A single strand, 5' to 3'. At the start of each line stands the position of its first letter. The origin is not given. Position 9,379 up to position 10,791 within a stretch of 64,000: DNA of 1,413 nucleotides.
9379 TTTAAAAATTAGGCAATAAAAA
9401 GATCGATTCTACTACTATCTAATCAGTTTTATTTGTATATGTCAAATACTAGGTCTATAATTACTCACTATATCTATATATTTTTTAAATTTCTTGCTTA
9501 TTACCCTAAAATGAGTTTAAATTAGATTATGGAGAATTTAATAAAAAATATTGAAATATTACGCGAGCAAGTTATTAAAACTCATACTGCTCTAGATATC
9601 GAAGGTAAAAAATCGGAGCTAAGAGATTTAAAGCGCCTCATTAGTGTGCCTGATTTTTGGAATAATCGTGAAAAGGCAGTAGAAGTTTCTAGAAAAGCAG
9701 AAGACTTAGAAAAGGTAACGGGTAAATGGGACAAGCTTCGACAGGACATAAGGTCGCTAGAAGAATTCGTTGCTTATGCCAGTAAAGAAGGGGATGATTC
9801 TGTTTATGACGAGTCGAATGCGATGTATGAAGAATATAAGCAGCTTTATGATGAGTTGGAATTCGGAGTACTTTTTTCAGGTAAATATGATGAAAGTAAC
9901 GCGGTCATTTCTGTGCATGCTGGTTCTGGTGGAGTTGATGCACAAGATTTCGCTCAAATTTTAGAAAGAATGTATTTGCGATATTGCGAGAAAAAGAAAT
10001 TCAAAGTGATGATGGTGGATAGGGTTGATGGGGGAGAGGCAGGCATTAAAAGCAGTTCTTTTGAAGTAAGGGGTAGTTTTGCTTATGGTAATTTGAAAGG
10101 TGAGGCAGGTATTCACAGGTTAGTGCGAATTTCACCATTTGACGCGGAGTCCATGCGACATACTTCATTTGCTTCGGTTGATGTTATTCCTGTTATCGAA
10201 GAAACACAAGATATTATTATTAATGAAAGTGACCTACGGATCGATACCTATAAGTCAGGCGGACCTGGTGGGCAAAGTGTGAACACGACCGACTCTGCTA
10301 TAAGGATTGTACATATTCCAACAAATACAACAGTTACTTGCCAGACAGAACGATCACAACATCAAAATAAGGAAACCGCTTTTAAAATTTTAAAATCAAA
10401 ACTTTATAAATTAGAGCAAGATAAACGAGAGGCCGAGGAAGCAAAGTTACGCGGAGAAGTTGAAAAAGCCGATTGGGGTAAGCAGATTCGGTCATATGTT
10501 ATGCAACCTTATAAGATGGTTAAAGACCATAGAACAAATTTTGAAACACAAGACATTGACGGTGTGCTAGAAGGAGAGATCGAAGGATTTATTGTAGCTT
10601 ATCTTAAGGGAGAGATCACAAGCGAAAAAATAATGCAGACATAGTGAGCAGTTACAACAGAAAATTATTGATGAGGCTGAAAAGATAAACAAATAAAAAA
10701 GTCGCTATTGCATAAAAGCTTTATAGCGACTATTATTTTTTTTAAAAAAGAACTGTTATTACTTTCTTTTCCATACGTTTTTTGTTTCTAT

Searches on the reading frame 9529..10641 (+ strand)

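Call 63: search_protein_families(library=pfam, proteins=[window:9529-10641:+], max_evalue=0.0001)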
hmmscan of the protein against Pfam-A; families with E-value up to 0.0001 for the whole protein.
window:9529-10641:+ (371 aa): 2 families
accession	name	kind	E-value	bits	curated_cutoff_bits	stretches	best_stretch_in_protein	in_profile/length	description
PF03462.23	PCRF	-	1.2e-48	165.9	24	1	28-217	2-194/194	PCRF domain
PF00472.26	RF-1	-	5.5e-41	139.6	35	1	227-335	3-116/116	RF-1 domain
